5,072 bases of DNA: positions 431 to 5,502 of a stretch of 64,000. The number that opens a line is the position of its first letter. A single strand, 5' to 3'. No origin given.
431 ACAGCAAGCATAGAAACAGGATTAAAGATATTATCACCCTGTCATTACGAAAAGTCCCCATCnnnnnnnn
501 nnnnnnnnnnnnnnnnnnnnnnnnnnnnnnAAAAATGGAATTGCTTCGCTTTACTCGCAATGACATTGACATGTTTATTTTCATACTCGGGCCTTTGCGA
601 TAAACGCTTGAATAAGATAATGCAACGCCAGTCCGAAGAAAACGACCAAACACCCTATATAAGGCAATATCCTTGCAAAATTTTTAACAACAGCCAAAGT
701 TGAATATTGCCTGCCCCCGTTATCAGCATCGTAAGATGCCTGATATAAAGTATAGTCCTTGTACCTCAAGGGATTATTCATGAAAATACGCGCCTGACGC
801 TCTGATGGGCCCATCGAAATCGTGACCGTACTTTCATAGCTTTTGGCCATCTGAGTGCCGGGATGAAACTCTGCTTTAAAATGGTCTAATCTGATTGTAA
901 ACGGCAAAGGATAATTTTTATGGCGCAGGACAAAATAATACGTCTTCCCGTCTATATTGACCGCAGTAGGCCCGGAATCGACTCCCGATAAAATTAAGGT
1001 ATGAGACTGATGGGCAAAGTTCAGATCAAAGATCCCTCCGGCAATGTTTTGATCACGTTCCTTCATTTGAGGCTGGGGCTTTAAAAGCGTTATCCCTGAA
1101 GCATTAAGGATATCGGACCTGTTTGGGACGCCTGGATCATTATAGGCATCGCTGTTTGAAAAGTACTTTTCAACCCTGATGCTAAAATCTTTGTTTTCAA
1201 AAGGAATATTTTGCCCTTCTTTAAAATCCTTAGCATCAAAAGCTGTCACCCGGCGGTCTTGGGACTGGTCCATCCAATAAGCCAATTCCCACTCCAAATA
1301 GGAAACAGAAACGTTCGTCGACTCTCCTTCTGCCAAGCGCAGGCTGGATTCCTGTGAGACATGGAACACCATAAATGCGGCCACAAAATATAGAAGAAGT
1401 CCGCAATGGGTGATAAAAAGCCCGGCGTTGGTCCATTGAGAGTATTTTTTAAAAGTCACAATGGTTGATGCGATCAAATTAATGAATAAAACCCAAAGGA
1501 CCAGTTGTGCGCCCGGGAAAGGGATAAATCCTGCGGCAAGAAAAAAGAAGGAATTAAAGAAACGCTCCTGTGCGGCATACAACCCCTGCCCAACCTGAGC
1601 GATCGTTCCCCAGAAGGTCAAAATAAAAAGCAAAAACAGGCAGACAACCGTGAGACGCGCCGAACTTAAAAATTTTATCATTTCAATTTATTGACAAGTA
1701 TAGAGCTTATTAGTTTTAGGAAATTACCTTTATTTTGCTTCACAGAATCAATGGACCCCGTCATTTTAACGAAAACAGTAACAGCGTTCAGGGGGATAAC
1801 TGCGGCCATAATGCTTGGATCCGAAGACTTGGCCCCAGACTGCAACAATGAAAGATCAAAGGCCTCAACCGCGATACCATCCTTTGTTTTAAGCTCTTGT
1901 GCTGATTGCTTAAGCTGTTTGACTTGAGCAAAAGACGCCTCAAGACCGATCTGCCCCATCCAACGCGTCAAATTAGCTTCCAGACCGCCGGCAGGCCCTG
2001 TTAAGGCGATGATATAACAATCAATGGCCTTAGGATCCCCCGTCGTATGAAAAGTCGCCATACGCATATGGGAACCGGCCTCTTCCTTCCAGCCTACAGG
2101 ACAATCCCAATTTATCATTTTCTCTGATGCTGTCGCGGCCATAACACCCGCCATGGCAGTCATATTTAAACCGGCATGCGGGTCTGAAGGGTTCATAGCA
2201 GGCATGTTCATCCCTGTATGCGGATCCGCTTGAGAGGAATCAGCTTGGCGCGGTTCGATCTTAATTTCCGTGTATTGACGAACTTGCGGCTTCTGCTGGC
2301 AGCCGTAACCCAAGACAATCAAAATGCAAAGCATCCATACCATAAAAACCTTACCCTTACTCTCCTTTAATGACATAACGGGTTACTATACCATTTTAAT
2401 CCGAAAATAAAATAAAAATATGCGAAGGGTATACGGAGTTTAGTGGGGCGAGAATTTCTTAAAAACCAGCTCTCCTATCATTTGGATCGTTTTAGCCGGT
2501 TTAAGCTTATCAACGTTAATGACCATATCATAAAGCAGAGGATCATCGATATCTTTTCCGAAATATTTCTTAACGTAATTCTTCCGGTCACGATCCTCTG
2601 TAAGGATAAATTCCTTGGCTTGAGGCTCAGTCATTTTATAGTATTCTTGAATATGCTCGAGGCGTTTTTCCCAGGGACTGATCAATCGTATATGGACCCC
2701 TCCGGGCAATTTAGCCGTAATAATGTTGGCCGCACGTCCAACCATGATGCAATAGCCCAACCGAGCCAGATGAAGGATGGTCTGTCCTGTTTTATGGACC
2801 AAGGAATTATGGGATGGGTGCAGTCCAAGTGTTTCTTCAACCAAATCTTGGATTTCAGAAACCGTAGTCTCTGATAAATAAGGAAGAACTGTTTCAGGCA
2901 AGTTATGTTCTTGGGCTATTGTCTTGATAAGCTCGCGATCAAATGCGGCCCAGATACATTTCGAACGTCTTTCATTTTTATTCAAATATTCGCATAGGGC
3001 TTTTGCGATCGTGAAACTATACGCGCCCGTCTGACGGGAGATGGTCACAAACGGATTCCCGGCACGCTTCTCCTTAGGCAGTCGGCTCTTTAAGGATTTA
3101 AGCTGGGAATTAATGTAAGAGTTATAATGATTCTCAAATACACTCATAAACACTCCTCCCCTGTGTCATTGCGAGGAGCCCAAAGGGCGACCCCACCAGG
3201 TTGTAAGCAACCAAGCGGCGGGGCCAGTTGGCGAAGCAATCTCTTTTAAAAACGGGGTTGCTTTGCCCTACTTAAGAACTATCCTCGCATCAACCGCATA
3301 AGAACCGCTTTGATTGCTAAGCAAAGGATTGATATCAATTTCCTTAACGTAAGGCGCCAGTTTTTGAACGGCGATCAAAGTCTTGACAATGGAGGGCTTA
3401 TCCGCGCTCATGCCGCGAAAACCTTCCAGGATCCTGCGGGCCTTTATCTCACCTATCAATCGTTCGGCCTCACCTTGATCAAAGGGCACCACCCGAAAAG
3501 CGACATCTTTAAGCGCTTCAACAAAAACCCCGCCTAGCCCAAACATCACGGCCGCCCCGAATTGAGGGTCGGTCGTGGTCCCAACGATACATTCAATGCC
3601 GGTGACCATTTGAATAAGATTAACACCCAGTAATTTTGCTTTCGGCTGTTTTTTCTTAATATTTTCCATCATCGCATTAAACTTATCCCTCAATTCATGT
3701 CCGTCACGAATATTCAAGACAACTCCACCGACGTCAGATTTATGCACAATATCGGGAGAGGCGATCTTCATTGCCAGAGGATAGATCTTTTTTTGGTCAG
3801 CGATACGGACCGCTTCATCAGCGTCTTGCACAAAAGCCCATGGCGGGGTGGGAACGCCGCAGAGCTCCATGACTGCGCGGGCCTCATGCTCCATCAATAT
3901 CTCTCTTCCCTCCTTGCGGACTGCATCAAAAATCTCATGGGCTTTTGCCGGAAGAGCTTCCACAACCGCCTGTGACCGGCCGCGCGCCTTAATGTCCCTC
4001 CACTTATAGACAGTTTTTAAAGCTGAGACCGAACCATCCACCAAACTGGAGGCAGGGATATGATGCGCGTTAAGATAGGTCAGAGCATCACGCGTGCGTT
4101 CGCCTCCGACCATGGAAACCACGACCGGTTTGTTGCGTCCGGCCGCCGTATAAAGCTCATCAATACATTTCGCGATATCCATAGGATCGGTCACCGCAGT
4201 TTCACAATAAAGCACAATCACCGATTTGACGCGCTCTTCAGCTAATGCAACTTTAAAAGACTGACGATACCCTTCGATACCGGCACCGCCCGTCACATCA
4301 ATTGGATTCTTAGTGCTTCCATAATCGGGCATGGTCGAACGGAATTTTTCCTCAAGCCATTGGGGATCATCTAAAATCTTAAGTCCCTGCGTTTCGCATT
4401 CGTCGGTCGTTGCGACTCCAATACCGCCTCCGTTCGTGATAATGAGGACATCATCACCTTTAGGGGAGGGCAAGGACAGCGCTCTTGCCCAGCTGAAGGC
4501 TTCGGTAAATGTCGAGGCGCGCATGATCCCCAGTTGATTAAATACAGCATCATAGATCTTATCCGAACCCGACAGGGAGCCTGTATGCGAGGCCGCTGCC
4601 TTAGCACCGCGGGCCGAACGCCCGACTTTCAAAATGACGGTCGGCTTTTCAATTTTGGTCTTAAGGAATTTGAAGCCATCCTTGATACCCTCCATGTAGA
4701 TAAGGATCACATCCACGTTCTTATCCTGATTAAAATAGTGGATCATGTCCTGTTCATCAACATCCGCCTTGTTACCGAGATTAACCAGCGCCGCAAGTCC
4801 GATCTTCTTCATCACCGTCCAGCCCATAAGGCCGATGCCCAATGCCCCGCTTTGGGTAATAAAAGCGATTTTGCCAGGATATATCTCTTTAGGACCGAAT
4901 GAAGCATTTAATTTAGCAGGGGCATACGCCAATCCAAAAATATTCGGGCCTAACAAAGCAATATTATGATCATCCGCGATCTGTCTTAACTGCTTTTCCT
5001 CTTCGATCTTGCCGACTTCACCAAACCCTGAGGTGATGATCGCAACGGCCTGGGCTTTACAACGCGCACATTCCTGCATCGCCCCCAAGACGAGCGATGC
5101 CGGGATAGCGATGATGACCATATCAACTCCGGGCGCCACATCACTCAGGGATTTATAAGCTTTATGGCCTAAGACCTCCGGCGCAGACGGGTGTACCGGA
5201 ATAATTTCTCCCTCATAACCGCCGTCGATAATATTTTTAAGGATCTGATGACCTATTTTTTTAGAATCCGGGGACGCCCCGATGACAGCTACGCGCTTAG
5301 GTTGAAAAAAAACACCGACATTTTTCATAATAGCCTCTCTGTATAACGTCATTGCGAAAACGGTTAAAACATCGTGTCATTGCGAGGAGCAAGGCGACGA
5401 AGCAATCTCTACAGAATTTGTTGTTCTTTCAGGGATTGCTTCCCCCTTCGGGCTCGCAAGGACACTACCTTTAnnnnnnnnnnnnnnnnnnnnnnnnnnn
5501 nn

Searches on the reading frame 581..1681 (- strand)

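Call 45: search_protein_families(library=pfam, proteins=[window:581-1681:-], max_evalue=0.001)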
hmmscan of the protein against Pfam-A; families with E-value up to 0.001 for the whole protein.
window:581-1681:- (366 aa): 1 family
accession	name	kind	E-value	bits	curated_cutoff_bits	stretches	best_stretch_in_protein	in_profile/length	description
PF05140.19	ResB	-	2e-18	66.9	24.6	1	253-319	204-267/486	ResB-like family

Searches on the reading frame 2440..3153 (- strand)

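Call 45: search_protein_families(library=pfam, proteins=[window:2440-3153:-], max_evalue=0.001)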
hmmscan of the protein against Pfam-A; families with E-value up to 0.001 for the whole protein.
window:2440-3153:- (237 aa): 1 family
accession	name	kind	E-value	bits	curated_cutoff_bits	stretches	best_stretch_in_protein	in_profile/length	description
PF13189.12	Cytidylate_kin2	-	6.9e-31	108.2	28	1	36-216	2-176/176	Cytidylate kinase-like family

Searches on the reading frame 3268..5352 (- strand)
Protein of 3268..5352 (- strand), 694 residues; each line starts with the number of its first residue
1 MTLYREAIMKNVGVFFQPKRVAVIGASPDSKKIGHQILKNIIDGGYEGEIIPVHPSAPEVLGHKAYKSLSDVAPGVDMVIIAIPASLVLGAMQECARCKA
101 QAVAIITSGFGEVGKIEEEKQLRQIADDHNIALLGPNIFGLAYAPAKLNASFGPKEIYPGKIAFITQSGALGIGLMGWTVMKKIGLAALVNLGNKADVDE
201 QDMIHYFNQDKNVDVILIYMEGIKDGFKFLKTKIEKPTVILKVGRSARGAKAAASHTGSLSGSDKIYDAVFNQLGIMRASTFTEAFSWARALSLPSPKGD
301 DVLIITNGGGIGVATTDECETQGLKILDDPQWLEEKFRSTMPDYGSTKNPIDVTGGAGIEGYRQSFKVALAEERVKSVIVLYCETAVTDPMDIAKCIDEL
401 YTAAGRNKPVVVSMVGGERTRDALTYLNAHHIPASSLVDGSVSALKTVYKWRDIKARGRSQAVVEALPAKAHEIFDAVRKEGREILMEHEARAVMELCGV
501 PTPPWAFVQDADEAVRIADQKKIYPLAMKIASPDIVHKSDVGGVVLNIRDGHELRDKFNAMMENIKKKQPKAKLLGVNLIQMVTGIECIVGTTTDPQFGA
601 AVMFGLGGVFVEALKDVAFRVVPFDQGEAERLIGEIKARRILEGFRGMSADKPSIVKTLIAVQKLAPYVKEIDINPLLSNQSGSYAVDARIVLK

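Call 8: search_protein_families(library=pfam, proteins=[window:3268-5352:-], max_evalue=0.001)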
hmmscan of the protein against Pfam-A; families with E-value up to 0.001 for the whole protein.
window:3268-5352:- (694 aa): 6 families
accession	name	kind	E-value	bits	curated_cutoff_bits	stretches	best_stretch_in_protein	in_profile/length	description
PF13549.11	ATP-grasp_5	-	4.2e-69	232.7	27.6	1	478-693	2-221/221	ATP-grasp domain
PF13607.11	Succ_CoA_lig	-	1.4e-46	158.1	27.4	1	159-292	1-138/138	Succinyl-CoA ligase like flavodoxin domain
PF19045.5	Ligase_CoA_2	-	3.8e-26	92.5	23.7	1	302-452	1-155/162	Ligase-CoA domain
PF13380.12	CoA_binding_2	-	2.1e-23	83.4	22.8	1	19-140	1-112/116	CoA binding domain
PF02629.25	CoA_binding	-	6.1e-09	37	22.3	1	17-109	2-97/97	CoA binding domain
PF00549.24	Ligase_CoA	-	0.00026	21.5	24.5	0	307-420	3-96/128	CoA-ligase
